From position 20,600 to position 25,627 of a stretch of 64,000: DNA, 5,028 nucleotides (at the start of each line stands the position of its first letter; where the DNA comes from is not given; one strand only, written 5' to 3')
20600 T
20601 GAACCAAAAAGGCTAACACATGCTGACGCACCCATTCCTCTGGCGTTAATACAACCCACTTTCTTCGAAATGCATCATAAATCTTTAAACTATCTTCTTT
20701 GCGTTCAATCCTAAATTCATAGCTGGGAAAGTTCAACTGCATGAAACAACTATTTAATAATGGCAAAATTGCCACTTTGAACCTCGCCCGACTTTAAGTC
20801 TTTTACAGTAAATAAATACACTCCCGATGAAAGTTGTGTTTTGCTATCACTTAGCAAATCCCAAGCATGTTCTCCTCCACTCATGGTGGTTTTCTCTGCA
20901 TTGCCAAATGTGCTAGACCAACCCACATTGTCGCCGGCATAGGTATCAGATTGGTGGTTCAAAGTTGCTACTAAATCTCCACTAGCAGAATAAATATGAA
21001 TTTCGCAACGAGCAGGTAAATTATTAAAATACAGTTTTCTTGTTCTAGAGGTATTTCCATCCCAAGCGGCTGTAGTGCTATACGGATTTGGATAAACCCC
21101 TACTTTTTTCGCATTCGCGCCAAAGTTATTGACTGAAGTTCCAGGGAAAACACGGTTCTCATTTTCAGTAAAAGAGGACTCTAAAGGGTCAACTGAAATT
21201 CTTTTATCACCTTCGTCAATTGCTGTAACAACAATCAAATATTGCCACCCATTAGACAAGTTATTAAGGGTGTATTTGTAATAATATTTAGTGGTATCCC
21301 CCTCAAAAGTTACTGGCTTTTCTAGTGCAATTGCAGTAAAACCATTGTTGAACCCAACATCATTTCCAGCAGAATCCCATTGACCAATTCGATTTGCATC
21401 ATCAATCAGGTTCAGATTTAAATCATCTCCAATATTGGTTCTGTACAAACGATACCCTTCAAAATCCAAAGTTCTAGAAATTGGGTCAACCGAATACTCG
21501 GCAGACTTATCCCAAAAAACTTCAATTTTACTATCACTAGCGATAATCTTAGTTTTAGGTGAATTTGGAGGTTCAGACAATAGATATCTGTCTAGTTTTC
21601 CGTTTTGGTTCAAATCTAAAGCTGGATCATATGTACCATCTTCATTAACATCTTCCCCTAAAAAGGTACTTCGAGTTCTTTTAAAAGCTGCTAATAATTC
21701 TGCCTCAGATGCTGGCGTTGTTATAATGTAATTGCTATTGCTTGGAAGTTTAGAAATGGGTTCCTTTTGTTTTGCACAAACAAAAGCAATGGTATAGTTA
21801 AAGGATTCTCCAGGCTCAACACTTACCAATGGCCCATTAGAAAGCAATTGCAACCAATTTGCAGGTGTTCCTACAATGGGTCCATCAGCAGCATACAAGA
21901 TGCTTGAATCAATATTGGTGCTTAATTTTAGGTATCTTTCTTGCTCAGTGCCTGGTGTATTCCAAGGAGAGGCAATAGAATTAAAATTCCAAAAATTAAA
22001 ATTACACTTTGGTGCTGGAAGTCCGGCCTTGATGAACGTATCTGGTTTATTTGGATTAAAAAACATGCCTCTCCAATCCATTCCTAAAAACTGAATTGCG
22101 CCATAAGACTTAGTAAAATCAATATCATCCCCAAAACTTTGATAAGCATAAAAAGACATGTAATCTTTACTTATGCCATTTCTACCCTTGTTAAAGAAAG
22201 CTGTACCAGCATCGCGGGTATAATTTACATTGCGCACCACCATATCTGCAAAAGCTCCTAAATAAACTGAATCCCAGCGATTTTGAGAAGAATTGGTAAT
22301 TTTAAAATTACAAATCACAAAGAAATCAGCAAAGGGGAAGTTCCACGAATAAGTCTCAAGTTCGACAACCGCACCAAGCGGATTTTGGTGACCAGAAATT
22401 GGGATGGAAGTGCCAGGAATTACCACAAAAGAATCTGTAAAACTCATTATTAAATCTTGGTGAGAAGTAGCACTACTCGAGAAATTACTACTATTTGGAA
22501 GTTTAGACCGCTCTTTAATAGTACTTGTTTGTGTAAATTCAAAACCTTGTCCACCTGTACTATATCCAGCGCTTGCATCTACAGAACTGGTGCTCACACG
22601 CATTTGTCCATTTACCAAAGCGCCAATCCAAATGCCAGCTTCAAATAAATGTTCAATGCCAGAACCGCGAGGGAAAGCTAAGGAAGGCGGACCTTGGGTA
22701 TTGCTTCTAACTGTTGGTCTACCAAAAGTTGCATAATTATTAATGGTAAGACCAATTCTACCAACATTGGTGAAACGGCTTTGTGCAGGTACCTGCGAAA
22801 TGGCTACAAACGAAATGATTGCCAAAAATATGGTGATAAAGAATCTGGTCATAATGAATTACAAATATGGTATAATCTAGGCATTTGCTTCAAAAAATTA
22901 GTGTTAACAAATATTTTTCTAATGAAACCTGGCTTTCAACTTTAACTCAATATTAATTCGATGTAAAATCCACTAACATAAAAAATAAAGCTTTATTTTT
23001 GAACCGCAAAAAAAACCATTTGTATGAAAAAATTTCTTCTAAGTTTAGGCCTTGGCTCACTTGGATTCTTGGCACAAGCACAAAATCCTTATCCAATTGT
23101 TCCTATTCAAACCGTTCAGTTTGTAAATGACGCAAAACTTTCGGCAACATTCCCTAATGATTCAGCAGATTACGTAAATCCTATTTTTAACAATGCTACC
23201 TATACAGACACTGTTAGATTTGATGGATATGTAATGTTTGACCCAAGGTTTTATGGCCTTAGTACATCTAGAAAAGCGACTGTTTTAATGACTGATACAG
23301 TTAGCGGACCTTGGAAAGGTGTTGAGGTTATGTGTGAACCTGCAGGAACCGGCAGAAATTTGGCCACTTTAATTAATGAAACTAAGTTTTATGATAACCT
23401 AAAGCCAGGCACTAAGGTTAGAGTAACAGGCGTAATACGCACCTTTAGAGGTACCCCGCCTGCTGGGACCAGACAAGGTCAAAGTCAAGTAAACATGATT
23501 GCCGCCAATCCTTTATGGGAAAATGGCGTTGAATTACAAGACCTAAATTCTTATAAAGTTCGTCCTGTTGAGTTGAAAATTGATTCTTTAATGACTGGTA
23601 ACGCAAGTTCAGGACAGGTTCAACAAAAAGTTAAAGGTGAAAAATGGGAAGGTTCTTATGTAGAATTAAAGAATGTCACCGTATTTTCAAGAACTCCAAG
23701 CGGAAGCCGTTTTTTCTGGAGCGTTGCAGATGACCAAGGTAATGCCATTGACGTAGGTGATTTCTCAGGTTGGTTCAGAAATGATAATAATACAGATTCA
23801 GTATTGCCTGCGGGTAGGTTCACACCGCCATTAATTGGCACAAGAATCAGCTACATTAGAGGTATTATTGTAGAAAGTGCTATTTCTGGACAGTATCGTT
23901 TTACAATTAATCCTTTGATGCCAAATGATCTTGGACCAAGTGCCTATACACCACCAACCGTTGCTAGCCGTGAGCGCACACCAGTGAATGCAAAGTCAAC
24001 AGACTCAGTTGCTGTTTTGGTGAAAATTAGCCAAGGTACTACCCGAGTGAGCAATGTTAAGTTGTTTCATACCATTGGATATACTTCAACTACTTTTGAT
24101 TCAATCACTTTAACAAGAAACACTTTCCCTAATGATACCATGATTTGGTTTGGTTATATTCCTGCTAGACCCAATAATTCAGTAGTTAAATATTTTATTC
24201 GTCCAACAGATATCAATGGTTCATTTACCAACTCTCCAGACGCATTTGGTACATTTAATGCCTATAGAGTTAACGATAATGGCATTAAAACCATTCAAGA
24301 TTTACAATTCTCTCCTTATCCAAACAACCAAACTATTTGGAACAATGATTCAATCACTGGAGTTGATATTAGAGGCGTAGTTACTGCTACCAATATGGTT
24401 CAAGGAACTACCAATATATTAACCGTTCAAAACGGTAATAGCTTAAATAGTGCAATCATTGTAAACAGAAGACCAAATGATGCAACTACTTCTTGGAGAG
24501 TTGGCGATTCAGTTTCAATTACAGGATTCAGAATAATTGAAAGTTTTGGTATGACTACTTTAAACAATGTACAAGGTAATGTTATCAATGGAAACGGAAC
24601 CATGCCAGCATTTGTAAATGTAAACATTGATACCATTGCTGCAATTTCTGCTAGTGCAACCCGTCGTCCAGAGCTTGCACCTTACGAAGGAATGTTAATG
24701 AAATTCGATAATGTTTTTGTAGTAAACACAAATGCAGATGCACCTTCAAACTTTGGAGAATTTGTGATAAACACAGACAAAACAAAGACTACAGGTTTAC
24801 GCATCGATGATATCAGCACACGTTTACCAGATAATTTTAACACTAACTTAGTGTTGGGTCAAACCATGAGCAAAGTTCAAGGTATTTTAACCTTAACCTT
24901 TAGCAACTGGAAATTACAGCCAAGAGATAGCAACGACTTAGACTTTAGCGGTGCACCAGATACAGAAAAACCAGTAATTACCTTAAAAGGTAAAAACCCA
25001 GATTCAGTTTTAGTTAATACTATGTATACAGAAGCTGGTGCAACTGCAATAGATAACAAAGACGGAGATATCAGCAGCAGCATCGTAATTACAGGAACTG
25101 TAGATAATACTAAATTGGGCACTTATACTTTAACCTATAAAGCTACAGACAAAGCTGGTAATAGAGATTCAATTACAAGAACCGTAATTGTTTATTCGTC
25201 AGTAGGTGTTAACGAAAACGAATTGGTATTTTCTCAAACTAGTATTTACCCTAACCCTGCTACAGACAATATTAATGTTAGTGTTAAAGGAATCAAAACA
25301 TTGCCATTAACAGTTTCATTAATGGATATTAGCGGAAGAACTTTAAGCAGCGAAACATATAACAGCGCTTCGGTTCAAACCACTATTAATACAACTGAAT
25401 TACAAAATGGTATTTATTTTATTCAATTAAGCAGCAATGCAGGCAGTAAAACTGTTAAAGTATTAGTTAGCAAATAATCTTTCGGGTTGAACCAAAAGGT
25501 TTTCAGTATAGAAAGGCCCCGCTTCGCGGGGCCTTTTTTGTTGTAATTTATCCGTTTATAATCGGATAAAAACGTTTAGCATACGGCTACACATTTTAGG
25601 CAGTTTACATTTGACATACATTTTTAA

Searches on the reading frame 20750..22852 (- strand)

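Call 17: search_protein_families(library=ncbifam, proteins=[window:20750-22852:-], max_evalue=0.01)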
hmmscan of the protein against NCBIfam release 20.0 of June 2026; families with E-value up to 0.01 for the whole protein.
window:20750-22852:- (700 aa): 1 family
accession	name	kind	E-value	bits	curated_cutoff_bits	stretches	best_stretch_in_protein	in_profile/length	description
NF052228.1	T9SS_PorZ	equivalog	0.0014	17.2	260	1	574-699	663-756/757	type IX secretion system anionic LPS delivery protein PorZ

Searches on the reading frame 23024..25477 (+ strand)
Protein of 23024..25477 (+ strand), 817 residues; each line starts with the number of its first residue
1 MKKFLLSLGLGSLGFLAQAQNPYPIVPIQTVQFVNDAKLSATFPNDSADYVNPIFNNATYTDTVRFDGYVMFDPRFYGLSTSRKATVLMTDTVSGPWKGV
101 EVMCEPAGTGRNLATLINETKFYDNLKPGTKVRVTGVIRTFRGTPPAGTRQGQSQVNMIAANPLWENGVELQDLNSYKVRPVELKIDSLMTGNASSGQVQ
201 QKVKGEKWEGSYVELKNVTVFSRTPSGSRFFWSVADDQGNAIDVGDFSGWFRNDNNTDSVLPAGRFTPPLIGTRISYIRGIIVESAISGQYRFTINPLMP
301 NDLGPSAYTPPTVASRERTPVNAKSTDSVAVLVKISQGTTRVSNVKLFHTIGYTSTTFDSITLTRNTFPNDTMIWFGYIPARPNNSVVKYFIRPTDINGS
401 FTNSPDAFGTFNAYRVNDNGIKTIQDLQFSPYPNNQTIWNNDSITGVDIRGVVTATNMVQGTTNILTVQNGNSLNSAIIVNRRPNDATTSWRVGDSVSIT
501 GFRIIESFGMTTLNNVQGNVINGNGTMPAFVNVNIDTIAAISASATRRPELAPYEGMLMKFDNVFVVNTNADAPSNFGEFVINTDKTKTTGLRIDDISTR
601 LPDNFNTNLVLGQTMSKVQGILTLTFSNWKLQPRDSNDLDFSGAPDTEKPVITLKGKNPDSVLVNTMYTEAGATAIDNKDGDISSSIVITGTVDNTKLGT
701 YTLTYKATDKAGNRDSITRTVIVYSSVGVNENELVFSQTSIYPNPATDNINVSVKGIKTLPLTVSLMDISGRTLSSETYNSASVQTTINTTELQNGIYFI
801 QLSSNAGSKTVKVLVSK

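Call 17: search_protein_families(library=ncbifam, proteins=[window:23024-25477:+], max_evalue=0.01)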
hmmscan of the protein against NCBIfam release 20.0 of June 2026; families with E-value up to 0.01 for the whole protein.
window:23024-25477:+ (817 aa): 5 families
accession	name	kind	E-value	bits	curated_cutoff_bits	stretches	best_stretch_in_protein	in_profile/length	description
TIGR04183.1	Por_Secre_tail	domain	4.5e-13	49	23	1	741-815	1-71/72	T9SS type A sorting domain-containing protein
NF038113.1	T9SSA_dep_M36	equivalog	1.5e-12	46.5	885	1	730-815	784-868/869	T9SS-dependent M36 family metallopeptidase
NF033681.1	ExeM_NucH_DNase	subfamily_domain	9.5e-09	34.6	300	1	449-586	1-132/546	ExeM/NucH family extracellular endonuclease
NF033708.1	T9SS_Cterm_ChiA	domain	0.00018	21.3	40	1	764-815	4-54/55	T9SS sorting signal type C domain-containing protein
NF047446.1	barrel_OmpL47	domain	0.00046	20.6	40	1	690-719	34-63/68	OmpL47-type beta-barrel domain-containing protein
